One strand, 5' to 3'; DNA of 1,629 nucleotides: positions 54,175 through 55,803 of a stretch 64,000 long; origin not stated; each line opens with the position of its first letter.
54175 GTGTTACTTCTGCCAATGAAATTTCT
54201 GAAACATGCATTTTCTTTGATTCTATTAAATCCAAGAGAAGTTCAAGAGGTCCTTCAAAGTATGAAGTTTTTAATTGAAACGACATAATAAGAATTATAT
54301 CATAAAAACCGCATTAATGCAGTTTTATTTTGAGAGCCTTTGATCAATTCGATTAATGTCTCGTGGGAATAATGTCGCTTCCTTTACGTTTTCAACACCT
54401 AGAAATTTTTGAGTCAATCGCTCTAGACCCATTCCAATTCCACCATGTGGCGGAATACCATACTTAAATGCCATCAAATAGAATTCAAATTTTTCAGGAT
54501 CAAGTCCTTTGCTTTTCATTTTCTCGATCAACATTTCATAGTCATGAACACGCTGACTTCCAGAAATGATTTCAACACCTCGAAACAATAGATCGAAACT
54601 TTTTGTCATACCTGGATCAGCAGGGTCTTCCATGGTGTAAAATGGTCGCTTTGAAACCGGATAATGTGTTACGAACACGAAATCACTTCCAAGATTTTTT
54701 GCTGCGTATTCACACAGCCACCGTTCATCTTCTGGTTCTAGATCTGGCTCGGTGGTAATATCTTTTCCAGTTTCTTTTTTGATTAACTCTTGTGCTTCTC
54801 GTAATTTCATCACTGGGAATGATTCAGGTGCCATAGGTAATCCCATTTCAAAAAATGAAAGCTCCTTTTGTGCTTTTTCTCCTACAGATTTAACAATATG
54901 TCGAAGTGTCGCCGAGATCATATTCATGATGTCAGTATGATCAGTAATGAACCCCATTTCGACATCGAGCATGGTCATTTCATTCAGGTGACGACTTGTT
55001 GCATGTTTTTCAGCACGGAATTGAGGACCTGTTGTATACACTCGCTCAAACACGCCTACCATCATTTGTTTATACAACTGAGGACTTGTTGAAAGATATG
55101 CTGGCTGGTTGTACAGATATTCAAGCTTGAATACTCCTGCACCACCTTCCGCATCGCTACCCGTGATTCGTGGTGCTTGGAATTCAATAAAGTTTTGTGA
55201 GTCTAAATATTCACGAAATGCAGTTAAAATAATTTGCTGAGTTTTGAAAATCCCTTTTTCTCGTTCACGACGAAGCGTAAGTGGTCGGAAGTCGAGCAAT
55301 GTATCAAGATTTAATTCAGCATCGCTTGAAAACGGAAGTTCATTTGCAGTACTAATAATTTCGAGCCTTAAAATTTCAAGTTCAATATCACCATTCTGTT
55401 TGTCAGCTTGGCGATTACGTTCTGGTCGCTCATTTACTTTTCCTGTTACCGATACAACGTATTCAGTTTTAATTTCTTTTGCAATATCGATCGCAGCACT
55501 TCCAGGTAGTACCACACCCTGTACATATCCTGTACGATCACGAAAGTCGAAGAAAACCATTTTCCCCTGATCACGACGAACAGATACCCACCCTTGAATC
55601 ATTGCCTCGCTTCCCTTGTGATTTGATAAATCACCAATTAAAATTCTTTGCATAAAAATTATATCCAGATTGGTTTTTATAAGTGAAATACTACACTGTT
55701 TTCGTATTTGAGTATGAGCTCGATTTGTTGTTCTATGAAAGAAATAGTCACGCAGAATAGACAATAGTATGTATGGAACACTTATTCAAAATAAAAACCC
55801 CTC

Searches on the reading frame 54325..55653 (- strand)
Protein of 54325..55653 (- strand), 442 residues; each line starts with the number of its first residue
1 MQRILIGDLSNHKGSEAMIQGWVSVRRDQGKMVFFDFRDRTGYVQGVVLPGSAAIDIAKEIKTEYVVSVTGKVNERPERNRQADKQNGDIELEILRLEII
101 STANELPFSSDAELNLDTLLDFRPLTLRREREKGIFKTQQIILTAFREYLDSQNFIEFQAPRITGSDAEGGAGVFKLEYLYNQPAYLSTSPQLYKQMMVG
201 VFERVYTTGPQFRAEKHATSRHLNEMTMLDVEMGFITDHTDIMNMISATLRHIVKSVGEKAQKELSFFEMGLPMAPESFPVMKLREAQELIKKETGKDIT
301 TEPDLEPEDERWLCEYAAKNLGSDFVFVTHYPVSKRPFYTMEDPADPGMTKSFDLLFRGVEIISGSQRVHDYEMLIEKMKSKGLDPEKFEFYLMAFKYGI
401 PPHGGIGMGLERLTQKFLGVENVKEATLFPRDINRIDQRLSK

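Call 10: search_protein_families(library=pfam, proteins=[window:54325-55653:-])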
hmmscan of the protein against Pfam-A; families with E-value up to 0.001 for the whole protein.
window:54325-55653:- (442 aa): 2 families
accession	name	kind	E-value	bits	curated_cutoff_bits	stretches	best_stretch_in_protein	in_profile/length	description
PF00152.25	tRNA-synt_2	-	6.9e-85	285.3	25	1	117-432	3-307/308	tRNA synthetases class II (D, K and N)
PF01336.31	tRNA_anti-codon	-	2e-16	60.1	27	1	19-100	3-75/75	OB-fold nucleic acid binding domain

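Call 11: search_protein_families(library=ncbifam, proteins=[window:54325-55653:-])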
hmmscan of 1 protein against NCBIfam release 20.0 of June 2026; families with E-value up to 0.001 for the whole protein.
window:54325-55653:- (442 aa): 18 families
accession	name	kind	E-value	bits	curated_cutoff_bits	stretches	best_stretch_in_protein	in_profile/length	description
NF003483.0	PRK05159.1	equivalog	5.7e-150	500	353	1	1-436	3-436/438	aspartate--tRNA(Asn) ligase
TIGR00458.1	aspS_nondisc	equivalog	7.9e-116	387.5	368.4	1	12-436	10-426/428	aspartate--tRNA(Asn) ligase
NF003037.0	PRK03932.1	equivalog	2.2e-84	284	414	1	10-437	12-450/451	asparagine--tRNA ligase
TIGR00457.1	asnS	equivalog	5.3e-81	272.7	342.6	1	9-437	11-454/455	asparagine--tRNA ligase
NF001750.0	PRK00476.1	equivalog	1.1e-71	241.9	443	2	10-263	13-272/590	aspartate--tRNA ligase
TIGR00459.1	aspS_bact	equivalog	9.9e-65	219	373.85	2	1-268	2-263/586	aspartate--tRNA ligase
NF005052.0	PRK06462.1-1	equivalog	1.2e-50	172.6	368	1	126-431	39-345/353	asparagine synthetase A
NF009460.0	PRK12820.1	equivalog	1.1e-43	149.4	1379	2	2-245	22-282/723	bifunctional aspartyl-tRNA synthetase/aspartyl/glutamyl-tRNA amidotransferase subunit C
NF005054.0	PRK06462.1-4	equivalog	1.4e-34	119.6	309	1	180-431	75-310/318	asparagine synthetase A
NF001756.1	PRK00484.1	subfamily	1.1e-33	116.6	468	1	11-430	48-483/488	lysine--tRNA ligase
TIGR00499.1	lysS_bact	equivalog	2.9e-31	108.7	427.6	1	13-430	52-490/496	lysine--tRNA ligase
NF002821.0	PRK02983.1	equivalog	9.6e-22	76.8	742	2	10-263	655-901/1102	bifunctional lysylphosphatidylglycerol synthetase/lysine--tRNA ligase LysX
TIGR00462.1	genX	equivalog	5e-20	72.2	286.9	1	139-428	4-303/304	EF-P lysine aminoacylase EpmA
NF009101.0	PRK12445.1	subfamily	8.9e-20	70.7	1026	2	128-273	176-323/505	lysine--tRNA ligase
NF006828.0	PRK09350.1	equivalog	1.1e-17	64.3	264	1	137-432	17-323/325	elongation factor P--(R)-beta-lysine ligase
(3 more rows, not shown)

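Call 12: find_related_loci(query=window:54325-55653:-, collection=genome_contigs, flank=3000)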
Query window:54325-55653:- (442 aa) in genome_contigs; peptide patterns used: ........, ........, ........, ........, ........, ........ (x = any residue, [..] = any of these).
600 stretches matched a pattern (row limit reached: there are more); 593 encode a relative of the query (tblastn E <= 1e-3); the best 80 are kept; 80 distinct loci.
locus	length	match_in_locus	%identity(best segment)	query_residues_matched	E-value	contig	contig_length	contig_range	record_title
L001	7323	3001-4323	80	2-442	0e+0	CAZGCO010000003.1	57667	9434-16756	MAG TPA_asm: uncultured Candidatus Saccharibacteria bacterium isolate SRP285395_co2_30 genome assembly, contig: NODE_752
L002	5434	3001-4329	75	1-442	0e+0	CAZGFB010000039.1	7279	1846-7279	MAG TPA_asm: uncultured Candidatus Saccharibacteria bacterium isolate SRP272421_co1_287 genome assembly, contig: NODE_37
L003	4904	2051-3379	75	1-442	0e+0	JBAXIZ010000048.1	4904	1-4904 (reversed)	MAG: bacterium isolate ELA362 MAG362_48, whole genome shotgun sequence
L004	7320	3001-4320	74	3-442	0e+0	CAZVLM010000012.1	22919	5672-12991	MAG TPA_asm: uncultured Candidatus Saccharibacteria bacterium isolate SRP170004_co1_323 genome assembly, contig: NODE_33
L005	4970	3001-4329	76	1-442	0e+0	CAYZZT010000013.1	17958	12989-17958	MAG TPA_asm: uncultured Candidatus Saccharibacteria bacterium isolate SRP272421_co1_164 genome assembly, contig: NODE_87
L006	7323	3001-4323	72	3-442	0e+0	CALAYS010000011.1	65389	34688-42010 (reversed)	MAG TPA_asm: uncultured bacterium isolate SRR6231146_bin.88_CONCOCT_v1.1_MAG genome assembly, contig: ERZ650289.36, whol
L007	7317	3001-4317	72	3-441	0e+0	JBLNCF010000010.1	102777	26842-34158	MAG: Bacillota bacterium isolate MAG132 PRJNA950955_bin39_renamed_9, whole genome shotgun sequence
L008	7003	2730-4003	98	2-442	0e+0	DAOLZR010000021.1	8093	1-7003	MAG TPA_asm: Candidatus Paceibacterota bacterium isolate AMR_MDS_5153 NODE_4677_length_8093_cov_8.766857, whole genome s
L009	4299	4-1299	69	5-441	0e+0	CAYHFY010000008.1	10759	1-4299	MAG TPA_asm: uncultured Candidatus Saccharibacteria bacterium isolate ERP119705_co10_170 genome assembly, contig: NODE_4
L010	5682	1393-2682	67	1-441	0e+0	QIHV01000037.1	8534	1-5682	MAG: Candidatus Kaiserbacteria bacterium isolate SZUA-114 Ga0063293_10010218, whole genome shotgun sequence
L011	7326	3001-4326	65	1-442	0e+0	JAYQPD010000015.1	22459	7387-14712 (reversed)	MAG: bacterium isolate SD3113_S43.metabat_sens.025 NODE_559_length_22459_cov_6.09767, whole genome shotgun sequence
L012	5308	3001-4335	65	1-442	0e+0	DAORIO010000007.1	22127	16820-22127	MAG TPA_asm: Candidatus Paceibacterota bacterium isolate AMR_MDS_5575 NODE_374_length_22127_cov_5.820995, whole genome s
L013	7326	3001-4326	65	1-442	0e+0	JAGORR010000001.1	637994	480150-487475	MAG: Candidatus Paceibacterota bacterium isolate Gw_Eff_bin_28 Gw_Eff_2_length_637994_cov_24.620636, whole genome shotgu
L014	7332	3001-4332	64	1-442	0e+0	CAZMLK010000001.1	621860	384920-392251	MAG TPA_asm: uncultured Candidatus Saccharibacteria bacterium isolate SRP342105_co1_72 genome assembly, contig: NODE_4_l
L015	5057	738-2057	64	2-441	0e+0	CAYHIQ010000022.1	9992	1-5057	MAG TPA_asm: uncultured Candidatus Saccharibacteria bacterium isolate ERP119705_co13_441 genome assembly, contig: NODE_8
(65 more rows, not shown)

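Call 70: find_encoding_contigs(protein=window:54325-55653:-, flank=1000, max_places=3)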
Protein window:54325-55653:- (442 aa): no gene with exactly this product is on record in the collection.
